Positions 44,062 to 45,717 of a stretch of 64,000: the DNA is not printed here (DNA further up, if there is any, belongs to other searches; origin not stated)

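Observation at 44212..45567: Unusual domain fusion: EMAP/Myf-like tRNA-binding OB fold at the N-terminus of a KxDG RNA ligase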

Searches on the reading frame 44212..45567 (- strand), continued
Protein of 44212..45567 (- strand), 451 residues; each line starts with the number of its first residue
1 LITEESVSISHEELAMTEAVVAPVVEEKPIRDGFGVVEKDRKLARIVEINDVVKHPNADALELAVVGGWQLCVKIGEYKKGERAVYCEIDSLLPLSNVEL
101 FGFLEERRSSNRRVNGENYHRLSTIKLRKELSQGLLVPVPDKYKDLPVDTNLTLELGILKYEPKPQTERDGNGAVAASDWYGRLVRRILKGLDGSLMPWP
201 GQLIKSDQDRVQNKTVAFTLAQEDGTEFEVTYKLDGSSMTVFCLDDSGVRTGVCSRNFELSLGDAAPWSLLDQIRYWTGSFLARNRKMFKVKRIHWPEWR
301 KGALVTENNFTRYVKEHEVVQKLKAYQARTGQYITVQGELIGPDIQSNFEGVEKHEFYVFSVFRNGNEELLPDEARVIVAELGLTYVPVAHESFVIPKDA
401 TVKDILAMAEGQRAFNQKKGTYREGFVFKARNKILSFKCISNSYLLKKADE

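Call 21: find_homologous_proteins(query=window:44212-45522:-, max_evalue=0.00001)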
Query window:44212-45522:- (436 aa): 2744 proteins with E <= 0.00001 among 8000 candidates; the best 120 are listed.
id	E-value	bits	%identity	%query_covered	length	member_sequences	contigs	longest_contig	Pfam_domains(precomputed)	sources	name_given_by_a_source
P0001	7.3e-294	992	100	100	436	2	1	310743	PF09414.16,PF21189.4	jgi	jgi:hypothetical protein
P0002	4.8e-256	867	87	100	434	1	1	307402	PF09414.16,PF21189.4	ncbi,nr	ncbi:RNA ligase [Pseudomonas phage D6]|nr:RNA ligase [Pseudomonas phage D6]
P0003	6.5e-253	857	86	100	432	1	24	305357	PF09414.16,PF21189.4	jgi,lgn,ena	-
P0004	1.7e-244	829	83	97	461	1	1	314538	PF09414.16,PF21189.4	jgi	jgi:hypothetical protein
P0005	5.5e-221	752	75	99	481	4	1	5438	PF09414.16,PF21189.4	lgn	-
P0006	2.6e-219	746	75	99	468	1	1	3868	PF09414.16,PF21189.4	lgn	-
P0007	1.6e-215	734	73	99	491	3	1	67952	PF09414.16,PF21189.4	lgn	-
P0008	5.9e-215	732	73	99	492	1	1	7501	PF09414.16,PF21189.4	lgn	-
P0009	1.5e-213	727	72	100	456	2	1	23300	PF09414.16,PF21189.4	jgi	jgi:RNA ligase (TIGR02306 family)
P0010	8.2e-211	718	73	97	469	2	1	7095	PF09414.16,PF21189.4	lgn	-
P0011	1.8e-209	714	71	99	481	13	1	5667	PF09414.16,PF21189.4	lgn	-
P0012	2.8e-209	713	71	99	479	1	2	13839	PF09414.16,PF21189.4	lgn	-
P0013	6.5e-208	709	70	100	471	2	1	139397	PF09414.16,PF21189.4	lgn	-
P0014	1.7e-204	698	70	100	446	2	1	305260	PF09414.16,PF21189.4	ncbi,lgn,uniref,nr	ncbi:RNA ligase [Pseudomonas phage Psa21]|uniref:Putative RNA ligase n=1 Tax=Pseudomonas phage Psa21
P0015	3.0e-203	694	71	97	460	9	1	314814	PF09414.16,PF21189.4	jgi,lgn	jgi:hypothetical protein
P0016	8.2e-192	656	67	97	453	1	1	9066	PF09414.16,PF21189.4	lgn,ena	-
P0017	6.9e-184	630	64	100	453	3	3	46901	PF09414.16,PF21189.4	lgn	-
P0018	6.4e-182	623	64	98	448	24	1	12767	PF09414.16,PF21189.4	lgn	-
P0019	6.6e-180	617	65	99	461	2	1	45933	PF09414.16,PF21189.4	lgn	-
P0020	3.0e-176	605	62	98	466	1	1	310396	PF09414.16,PF21189.4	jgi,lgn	jgi:hypothetical protein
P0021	4.8e-176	604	62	98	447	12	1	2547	PF09414.16,PF21189.4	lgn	-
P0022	2.3e-170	585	61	97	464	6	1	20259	PF09414.16,PF21189.4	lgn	-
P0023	1.2e-167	576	61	97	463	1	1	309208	PF09414.16,PF21189.4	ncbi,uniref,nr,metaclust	ncbi:RNA ligase [Pseudomonas phage PhiPA3]|uniref:Uncharacterized protein 289 n=1 Tax=Pseudomonas ph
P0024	2.4e-165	569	61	98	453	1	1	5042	PF09414.16,PF21189.4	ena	-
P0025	5.1e-164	564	60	97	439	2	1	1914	PF09414.16,PF21189.4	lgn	-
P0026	1.6e-162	559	61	96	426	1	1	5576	PF09414.16,PF21189.4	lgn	-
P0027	3.4e-161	555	59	100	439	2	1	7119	PF09414.16,PF21189.4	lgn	-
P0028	3.3e-159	548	57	97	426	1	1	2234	PF09414.16,PF21189.4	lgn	-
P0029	5.0e-158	545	59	100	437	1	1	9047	PF09414.16,PF21189.4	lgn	-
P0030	1.4e-156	540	58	100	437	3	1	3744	PF09414.16,PF21189.4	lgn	-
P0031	6.9e-155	534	57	97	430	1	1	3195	PF09414.16,PF21189.4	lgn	-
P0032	1.5e-148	513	58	94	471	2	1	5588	PF09414.16,PF21189.4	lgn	-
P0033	1.8e-145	503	58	95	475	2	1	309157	PF09414.16,PF21189.4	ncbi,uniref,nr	ncbi:putative RNA ligase [Pseudomonas phage Phabio]|uniref:Putative RNA ligase n=1 Tax=Pseudomonas p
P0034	8.4e-145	501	54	99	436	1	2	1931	PF09414.16,PF21189.4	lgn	-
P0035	3.2e-143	496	56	98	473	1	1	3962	PF09414.16,PF21189.4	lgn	-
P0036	1.4e-139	484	57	95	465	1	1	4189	PF09414.16,PF21189.4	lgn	-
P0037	1.0e-138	481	56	95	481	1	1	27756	PF09414.16,PF21189.4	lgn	-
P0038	1.5e-132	461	53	98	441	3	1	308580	PF09414.16,PF21189.4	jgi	jgi:RNA ligase (TIGR02306 family)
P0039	1.3e-113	398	48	95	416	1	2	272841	PF09414.16,PF21189.4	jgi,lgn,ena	jgi:hypothetical protein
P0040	1.3e-112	395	49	93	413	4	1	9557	PF09414.16,PF21189.4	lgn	-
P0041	2.9e-111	390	49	95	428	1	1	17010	PF09414.16,PF21189.4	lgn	-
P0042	1.8e-110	388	47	95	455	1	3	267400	PF09414.16,PF21189.4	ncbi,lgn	ncbi:RNA ligase [compost metagenome]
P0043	6.3e-110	386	47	95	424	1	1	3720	PF09414.16,PF21189.4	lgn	-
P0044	1.9e-108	381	49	91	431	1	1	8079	PF09414.16,PF21189.4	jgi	-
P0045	2.9e-108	381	48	95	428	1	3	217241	PF09414.16,PF21189.4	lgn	-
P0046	5.0e-107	377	46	93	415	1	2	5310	PF09414.16,PF21189.4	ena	-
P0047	2.3e-105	371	45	95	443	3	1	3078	PF09414.16,PF21189.4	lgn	-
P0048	3.4e-104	367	47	95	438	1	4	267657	PF09414.16,PF21189.4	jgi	jgi:hypothetical protein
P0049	4.8e-103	363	47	96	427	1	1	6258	PF09414.16,PF21189.4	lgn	-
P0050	8.3e-103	363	46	93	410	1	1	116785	PF09414.16,PF21189.4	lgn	-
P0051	1.5e-102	362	47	100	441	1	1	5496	PF09414.16,PF21189.4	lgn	-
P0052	3.2e-102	361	46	95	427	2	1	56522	PF09414.16,PF21189.4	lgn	-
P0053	4.4e-102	360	47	94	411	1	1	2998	PF09414.16,PF21189.4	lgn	-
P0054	1.2e-99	352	42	96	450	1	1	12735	PF09414.16,PF21189.4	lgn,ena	-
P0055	1.6e-99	352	44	95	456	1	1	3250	PF09414.16,PF21189.4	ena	-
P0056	2.0e-99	351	44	95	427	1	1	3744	PF09414.16,PF21189.4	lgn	-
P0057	4.8e-99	350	44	95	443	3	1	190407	PF09414.16,PF21189.4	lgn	-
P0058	8.2e-99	349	43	96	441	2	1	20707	PF09414.16,PF21189.4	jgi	jgi:RNA ligase.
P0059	1.3e-98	349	42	94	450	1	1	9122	PF09414.16,PF21189.4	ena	-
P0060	2.5e-98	348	46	95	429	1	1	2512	PF09414.16,PF21189.4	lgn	-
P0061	3.2e-98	348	45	94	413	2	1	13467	PF09414.16,PF21189.4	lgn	-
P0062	5.5e-98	347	43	95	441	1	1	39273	PF09414.16,PF21189.4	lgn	-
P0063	6.4e-98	347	42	95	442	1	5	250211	PF09414.16,PF21189.4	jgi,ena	-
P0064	2.1e-97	345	42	95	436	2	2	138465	PF09414.16,PF21189.4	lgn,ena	-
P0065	5.4e-97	343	41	96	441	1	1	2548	PF09414.16,PF21189.4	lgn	-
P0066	6.8e-97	343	42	96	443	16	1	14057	PF09414.16,PF21189.4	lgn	-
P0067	2.4e-96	341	43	95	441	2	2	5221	PF09414.16,PF21189.4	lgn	-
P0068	2.5e-96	341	43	95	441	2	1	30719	PF09414.16,PF21189.4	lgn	-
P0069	2.6e-96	341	43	95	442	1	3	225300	PF09414.16,PF21189.4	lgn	-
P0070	2.9e-96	341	42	96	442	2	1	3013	PF09414.16,PF21189.4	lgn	-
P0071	3.4e-96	341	43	95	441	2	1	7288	PF09414.16,PF21189.4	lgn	-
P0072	4.1e-96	341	42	96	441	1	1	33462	PF09414.16,PF21189.4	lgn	-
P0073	7.6e-96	340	42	96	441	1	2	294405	PF09414.16,PF21189.4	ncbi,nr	ncbi:hypothetical protein pEaSNUABM37_00115 [Erwinia phage pEa_SNUABM_37]|nr:hypothetical protein pE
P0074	5.0e-95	337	43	96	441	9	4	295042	PF09414.16,PF21189.4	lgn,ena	-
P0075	5.2e-94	334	43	95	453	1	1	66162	PF09414.16,PF21189.4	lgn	-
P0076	1.1e-93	333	42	96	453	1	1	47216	PF09414.16,PF21189.4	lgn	-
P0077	1.9e-93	332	45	95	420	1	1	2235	PF09414.16,PF21189.4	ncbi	-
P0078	1.1e-92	329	43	95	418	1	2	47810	PF09414.16,PF21189.4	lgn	-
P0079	1.3e-92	329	43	96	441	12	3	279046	PF09414.16,PF21189.4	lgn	-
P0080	4.6e-92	327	41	97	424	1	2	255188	PF09414.16,PF21189.4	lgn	-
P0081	2.4e-91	325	42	95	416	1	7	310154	PF09414.16,PF21189.4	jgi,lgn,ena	jgi:hypothetical protein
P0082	3.0e-91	325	47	86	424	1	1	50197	PF09414.16,PF21189.4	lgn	-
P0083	5.6e-90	320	44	94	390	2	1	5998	PF09414.16,PF21189.4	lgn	-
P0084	6.8e-90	320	42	95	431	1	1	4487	PF09414.16,PF21189.4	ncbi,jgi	jgi:hypothetical protein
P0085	7.6e-90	320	40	95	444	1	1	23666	PF09414.16,PF21189.4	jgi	jgi:RNA ligase (TIGR02306 family)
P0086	5.2e-89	317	46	94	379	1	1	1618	PF09414.16,PF21189.4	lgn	-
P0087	2.3e-88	315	39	94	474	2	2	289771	PF09414.16,PF21189.4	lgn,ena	-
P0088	1.7e-87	312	44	94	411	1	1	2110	PF09414.16,PF21189.4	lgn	-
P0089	3.0e-87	311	40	96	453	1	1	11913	PF09414.16,PF21189.4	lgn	-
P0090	2.4e-86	308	42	93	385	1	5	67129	PF09414.16,PF21189.4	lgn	-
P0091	1.1e-83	300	41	95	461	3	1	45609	PF09414.16,PF21189.4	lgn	-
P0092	1.6e-83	299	38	100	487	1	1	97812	PF09414.16,PF21189.4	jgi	jgi:hypothetical protein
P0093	2.0e-83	299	41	94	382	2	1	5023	PF09414.16,PF21189.4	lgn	-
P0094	5.6e-83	297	41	95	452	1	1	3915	PF09414.16,PF21189.4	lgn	-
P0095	2.9e-82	295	42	94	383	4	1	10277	PF09414.16,PF21189.4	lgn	-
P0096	4.4e-81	291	40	95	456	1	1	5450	PF09414.16,PF21189.4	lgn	-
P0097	1.4e-80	289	41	94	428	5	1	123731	PF09414.16,PF21189.4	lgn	-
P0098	3.3e-80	288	39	95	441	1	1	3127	PF09414.16,PF21189.4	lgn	-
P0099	3.8e-80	288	40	95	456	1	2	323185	PF09414.16,PF21189.4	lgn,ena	-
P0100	6.4e-80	287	41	95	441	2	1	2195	PF09414.16,PF21189.4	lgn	-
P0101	6.9e-80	287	42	95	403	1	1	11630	PF09414.16,PF21189.4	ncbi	-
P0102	1.0e-79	287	42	94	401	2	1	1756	PF09414.16,PF21189.4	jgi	jgi:RNA ligase (TIGR02306 family)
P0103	2.5e-79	285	34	95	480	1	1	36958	PF09414.16,PF21189.4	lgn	-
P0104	2.7e-79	285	40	95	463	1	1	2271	PF09414.16,PF21189.4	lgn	-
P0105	4.3e-79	284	40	94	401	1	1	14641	PF09414.16,PF21189.4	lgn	-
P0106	6.3e-79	284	43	94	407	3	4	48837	PF09414.16,PF21189.4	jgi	jgi:RNA ligase (TIGR02306 family)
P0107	1.0e-78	283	39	95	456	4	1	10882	PF09414.16,PF21189.4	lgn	-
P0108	1.1e-78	283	42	94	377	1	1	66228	PF09414.16,PF21189.4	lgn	-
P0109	3.9e-78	281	44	94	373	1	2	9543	PF09414.16,PF21189.4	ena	-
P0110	4.7e-78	281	41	94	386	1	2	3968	PF09414.16,PF21189.4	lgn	-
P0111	5.3e-78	281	39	95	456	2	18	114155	PF09414.16,PF21189.4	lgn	-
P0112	5.4e-78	281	37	95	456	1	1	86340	PF09414.16,PF21189.4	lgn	-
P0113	5.4e-78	281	37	96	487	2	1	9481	PF09414.16,PF21189.4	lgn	-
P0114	6.5e-78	281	41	94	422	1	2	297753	PF09414.16,PF21189.4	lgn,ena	-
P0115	8.8e-78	280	42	94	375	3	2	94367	PF09414.16,PF21189.4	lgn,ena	-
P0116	2.3e-77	279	40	94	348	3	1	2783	PF09414.16,PF21189.4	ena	-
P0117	2.6e-77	279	40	94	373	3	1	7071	PF09414.16,PF21189.4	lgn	-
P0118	4.2e-77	278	41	94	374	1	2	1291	PF09414.16,PF21189.4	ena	-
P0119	5.8e-77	277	41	95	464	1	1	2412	PF09414.16,PF21189.4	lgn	-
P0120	6.8e-77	277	41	92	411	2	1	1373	PF09414.16,PF21189.4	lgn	-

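Call 30: search_solved_structures(query=A1, max_evalue=10, show_alignments=0)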
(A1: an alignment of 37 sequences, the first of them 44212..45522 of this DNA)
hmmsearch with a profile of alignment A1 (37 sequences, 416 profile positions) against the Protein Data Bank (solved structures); distinct sequences matched with E-value up to 10: 13.
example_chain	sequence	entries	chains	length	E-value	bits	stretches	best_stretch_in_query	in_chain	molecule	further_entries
5cot_A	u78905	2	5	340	1.5e-83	284.4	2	11-242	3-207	Naegleria gruberi RNA ligase | RNA ligase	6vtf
6vt1_A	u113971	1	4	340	2.1e-82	280.6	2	11-242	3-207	RNA Ligase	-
6vt8_A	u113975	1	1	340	2.7e-82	280.2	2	11-242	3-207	RNA Ligase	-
6vt9_A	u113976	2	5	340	2.8e-82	280.2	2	11-242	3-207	RNA ligase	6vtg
6vt0_A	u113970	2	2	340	3.1e-82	280.1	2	11-242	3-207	RNA Ligase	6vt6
6vt3_A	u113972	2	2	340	3.1e-82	280.1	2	11-242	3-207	RNA Ligase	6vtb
5cou_A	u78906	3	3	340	3.5e-82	279.9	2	11-242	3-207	Naegleria gruberi RNA ligase | RNA ligase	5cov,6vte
6vt4_A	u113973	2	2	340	4.2e-82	279.6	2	11-242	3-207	RNA Ligase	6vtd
6vt5_A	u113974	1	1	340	3.9e-81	276.4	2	14-241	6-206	RNA Ligase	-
1s68_A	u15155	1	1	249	0.0029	19.9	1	263-361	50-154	RNA Ligase 2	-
2vug_A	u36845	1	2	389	0.0059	18.9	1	298-405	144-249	PAB1020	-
2hvq_A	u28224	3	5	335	0.01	18.2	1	271-361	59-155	Hypothetical 37.6 kDa protein in Gp24-hoc intergenic region | T4 RNA ligase 2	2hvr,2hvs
3qwu_A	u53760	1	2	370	0.19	14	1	314-398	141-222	DNA ligase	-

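Call 32: predict_structure(alignment_id=A1)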
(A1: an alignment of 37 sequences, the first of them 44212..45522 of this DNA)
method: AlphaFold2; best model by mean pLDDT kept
length: 436 residues; sequences in the alignment: 37
mean_pLDDT: 88.2   pTM: 0.79
mean pLDDT of the five models: 88.2, 87.9, 87.5, 86.2, 85.0
residues with pLDDT >= 90: 262; 70-90: 136; 50-70: 30; < 50: 8
segments of 3 or more residues with pLDDT < 50: 152-158
pLDDT, mean of each block of 10 residues (from residue 1): 55 79 88 94 93 91 96 94 90 85 92 90 96 95 85 45 76 73 83 86 93 97 95 89 78 85 87 82 78 87 96 97 95 93 97 96 98 98 94 94 90 96 93 78
secondary structure, 60 per line:
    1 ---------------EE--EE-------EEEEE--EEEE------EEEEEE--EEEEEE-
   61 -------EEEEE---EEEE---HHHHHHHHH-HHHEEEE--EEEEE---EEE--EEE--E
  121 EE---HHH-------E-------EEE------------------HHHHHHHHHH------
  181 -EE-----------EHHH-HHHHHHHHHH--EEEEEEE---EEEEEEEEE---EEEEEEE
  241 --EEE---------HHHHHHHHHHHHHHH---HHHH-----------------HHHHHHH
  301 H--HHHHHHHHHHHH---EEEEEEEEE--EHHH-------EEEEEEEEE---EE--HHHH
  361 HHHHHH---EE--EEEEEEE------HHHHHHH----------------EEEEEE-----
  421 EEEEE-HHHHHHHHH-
elements in order: E29-33 E36-39 E46-51 E54-59 E68-72 E76-79 H83-91 E96-99 E102-106 E110-112 E115-117 E120-122 E144-146 H165-174 H200-209 E212-218 E222-230 E234-240 E243-245 H255-269 H273-276 H294-301 H304-315 E319-327 E341-349 H357-366 E374-380 H387-393 E410-415 E421-425 H427-435

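Call 35: fold_search(model_id=the predicted structure, library=pdb)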
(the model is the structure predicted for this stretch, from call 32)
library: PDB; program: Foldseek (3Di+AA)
matches with E <= 10: 516; with E <= 0.001: 38
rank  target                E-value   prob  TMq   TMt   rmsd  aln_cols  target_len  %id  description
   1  6vte                  1.9e-30  1.00  0.61  0.77   5.3       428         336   28  Naegleria gruberi RNA Ligase K170M mutant with AMP and Mn (released 2020-04-08)
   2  6vt8                  4.2e-30  1.00  0.63  0.80   4.2       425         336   29  Naegleria gruberi RNA ligase E312A mutant with AMP and Mn (released 2020-04-08)
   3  5cot                  7.4e-30  1.00  0.63  0.79   4.3       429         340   29  Structure and mechanism of a eukaryal nick-sealing RNA ligase (released 2015-10-28)
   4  5cou                  9.3e-30  1.00  0.62  0.78   5.3       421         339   29  Structure and mechanism of a eukaryal nick-sealing RNA ligase K170M+ATP (released 2015-10-28)
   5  6vtf_A                1.1e-29  1.00  0.62  0.79   4.2       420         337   29  Naegleria gruberi RNA ligase with PPi (released 2020-04-08)
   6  6vt1_A                1.2e-29  1.00  0.61  0.76   5.2       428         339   28  Naegleria gruberi RNA ligase D172A mutant apo (released 2020-04-08)
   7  6vt4                  1.3e-29  1.00  0.64  0.81   4.2       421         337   29  Naegleria gruberi RNA ligase R149A mutant apo (released 2020-04-08)
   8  6vt3                  1.9e-29  1.00  0.62  0.77   5.0       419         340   30  Naegleria gruberi RNA ligase K326A mutant apo (released 2020-04-08)
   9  6vt9                  2.3e-29  1.00  0.62  0.79   4.7       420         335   29  Naegleria gruberi RNA ligase E227A mutant with ATP and Mn (released 2020-04-08)
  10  6vt0                  2.7e-29  1.00  0.63  0.80   5.2       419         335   29  Naegleria gruberi RNA ligase K170A mutant apo (released 2020-04-08)
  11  6vt5                  2.7e-29  1.00  0.61  0.77   6.2       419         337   29  Naegleria gruberi RNA ligase R4a K121A mutant apo (released 2020-04-08)
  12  6vtd                  3.8e-29  1.00  0.60  0.75   5.6       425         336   29  Naegleria gruberi RNA ligase R149A mutant with ATP and Mn (released 2020-04-08)
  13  6vtg_A                3.5e-28  1.00  0.63  0.79   4.6       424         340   29  Naegleria gruberi RNA ligase E227A mutant apo (released 2020-04-08)
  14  2hvr_B                3.6e-07  1.00  0.33  0.44   5.9       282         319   12  Structure of T4 RNA Ligase 2 with Nicked 5'-Adenylated nucleic acid duplex containing a 3'-deoxyribonucleotide at the  (released 2006-10-17)
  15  2hvr_A                3.8e-07  1.00  0.33  0.44   8.1       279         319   12  Structure of T4 RNA Ligase 2 with Nicked 5'-Adenylated nucleic acid duplex containing a 3'-deoxyribonucleotide at the  (released 2006-10-17)
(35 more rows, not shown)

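Call 57: get_annotated_region(hit=H10, flank=5000)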
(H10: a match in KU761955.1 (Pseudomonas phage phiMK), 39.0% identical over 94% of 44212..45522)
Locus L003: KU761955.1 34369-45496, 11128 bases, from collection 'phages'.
description: Pseudomonas phage phiMK, complete genome.
organism: Pseudomonas phage phiMK (NCBI taxid 1815957)
taxonomy: Viruses; Duplodnaviria; Heunggongvirae; Uroviricota; Caudoviricetes; Pakpunavirus; Pakpunavirus MK
host: Pseudomonas aeruginosa PAO; source: -; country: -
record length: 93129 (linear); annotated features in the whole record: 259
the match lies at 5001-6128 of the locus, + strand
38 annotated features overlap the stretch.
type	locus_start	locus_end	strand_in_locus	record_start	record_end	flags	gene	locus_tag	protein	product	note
regulatory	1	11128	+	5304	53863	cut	-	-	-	terminator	Rho independent transcriptional terminator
tRNA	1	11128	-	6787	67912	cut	-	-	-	tRNA-Gly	-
CDS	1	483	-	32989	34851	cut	-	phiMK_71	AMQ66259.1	hypothetical protein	phiMK_gp71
CDS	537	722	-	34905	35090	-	-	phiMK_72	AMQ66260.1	hypothetical protein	phiMK_gp72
CDS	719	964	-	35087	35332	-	-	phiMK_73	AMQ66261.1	hypothetical protein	phiMK_gp73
CDS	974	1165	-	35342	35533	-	-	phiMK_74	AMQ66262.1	hypothetical protein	phiMK_gp74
regulatory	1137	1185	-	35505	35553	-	-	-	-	terminator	Rho independent transcriptional terminator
CDS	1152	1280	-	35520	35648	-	-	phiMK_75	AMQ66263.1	hypothetical protein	phiMK_gp75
CDS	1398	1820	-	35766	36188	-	-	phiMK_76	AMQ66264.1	hypothetical protein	phiMK_gp76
CDS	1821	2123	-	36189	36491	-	-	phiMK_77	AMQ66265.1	hypothetical protein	phiMK_gp77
CDS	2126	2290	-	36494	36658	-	-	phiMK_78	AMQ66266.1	hypothetical protein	phiMK_gp78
regulatory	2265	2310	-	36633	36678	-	-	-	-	promoter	sigma70 promoter element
CDS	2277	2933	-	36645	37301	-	-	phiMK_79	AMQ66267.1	hypothetical protein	phiMK_gp79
regulatory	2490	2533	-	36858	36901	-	-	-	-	terminator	Rho independent transcriptional terminator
CDS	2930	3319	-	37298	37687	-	-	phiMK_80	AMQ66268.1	hypothetical protein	phiMK_gp80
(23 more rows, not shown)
